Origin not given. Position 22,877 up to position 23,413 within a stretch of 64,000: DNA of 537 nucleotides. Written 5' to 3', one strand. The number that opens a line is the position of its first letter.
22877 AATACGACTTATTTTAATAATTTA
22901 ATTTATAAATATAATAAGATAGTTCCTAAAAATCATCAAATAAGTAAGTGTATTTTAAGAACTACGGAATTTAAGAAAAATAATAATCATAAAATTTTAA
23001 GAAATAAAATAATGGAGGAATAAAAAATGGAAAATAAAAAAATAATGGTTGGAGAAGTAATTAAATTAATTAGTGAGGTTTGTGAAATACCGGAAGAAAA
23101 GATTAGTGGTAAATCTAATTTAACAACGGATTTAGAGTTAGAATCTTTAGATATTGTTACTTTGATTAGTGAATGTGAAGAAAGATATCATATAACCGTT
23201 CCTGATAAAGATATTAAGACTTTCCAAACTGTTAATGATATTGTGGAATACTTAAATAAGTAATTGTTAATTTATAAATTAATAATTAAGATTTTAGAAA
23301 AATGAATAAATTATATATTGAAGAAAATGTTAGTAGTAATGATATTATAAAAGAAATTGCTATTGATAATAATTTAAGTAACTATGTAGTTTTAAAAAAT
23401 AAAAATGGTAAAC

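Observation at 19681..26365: Two-component system followed by a compact acyl-AMP ligase / carrier protein / PPTase / double-GT8 / LPLAT cluster (candidate dedicated acyl-glycolipid pathway)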

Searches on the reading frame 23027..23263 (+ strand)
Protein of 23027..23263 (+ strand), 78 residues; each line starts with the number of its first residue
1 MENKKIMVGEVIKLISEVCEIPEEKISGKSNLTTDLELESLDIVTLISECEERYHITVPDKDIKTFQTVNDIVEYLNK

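Call 3: search_protein_families(library=pfam, proteins=[window:23027-23263:+], max_evalue=0.01)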
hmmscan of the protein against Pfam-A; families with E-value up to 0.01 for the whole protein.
window:23027-23263:+ (78 aa): 2 families
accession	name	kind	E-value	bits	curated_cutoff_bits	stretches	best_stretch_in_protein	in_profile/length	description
PF00550.31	PP-binding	-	4e-13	49.8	20.8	1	11-76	3-67/67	Phosphopantetheine attachment site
PF14573.12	PP-binding_2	-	0.00038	21.1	32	1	6-75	14-83/96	Acyl-carrier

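Call 4: search_protein_families(library=ncbifam, proteins=[window:23027-23263:+], max_evalue=0.01)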
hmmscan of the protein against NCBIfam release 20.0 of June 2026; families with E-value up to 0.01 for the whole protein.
window:23027-23263:+ (78 aa): 16 families
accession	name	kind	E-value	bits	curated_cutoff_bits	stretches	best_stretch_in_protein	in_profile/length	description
NF002148.0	PRK00982.1-2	subfamily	2.4e-16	59.3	71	1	7-77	5-75/79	acyl carrier protein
NF002147.0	PRK00982.1-1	equivalog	1.9e-15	56.4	84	1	6-78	7-79/83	acyl carrier protein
NF002150.0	PRK00982.1-4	subfamily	4e-15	55.8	66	1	8-78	7-77/80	acyl carrier protein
TIGR00517.1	acyl_carrier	equivalog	4.2e-15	55.4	70.45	1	8-77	5-74/77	acyl carrier protein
NF040636.1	AcpM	exception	2e-13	50.2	146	1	4-78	3-77/93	meromycolate extension acyl carrier protein AcpM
NF002151.0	PRK00982.1-5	equivalog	2.8e-12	46.6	92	1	10-78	7-75/78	acyl carrier protein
NF009104.0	PRK12449.1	equivalog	7.1e-12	45.1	70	1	8-77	7-76/80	acyl carrier protein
NF058660.1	cispen_ACP_AmcB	equivalog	7.7e-10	38.8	80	1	17-77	13-76/80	cispentacin biosynthesis acyl carrier protein AmcB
NF002149.0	PRK00982.1-3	equivalog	8.2e-10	38.5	106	1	10-77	7-74/78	acyl carrier protein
NF003757.0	PRK05350.1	equivalog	3e-09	36.9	65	1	2-76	2-76/83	acyl carrier protein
NF005079.0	PRK06508.1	equivalog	7.5e-07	29.5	83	1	10-71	7-66/93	acyl carrier protein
NF005798.0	PRK07639.1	equivalog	1.7e-06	28.3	100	1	8-77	7-79/91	petrobactin biosynthesis protein AsbD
NF006031.0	PRK08172.1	equivalog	2.6e-06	28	76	1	11-75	9-73/82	acyl carrier protein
TIGR04069.1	ocin_ACP_rel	hypoth_equivalog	1.5e-05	25.3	70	1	24-74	23-75/77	peptide maturation system acyl carrier-related protein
NF003464.0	PRK05087.1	equivalog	0.00016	21.7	68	1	10-77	6-75/78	D-alanine--poly(phosphoribitol) ligase subunit DltC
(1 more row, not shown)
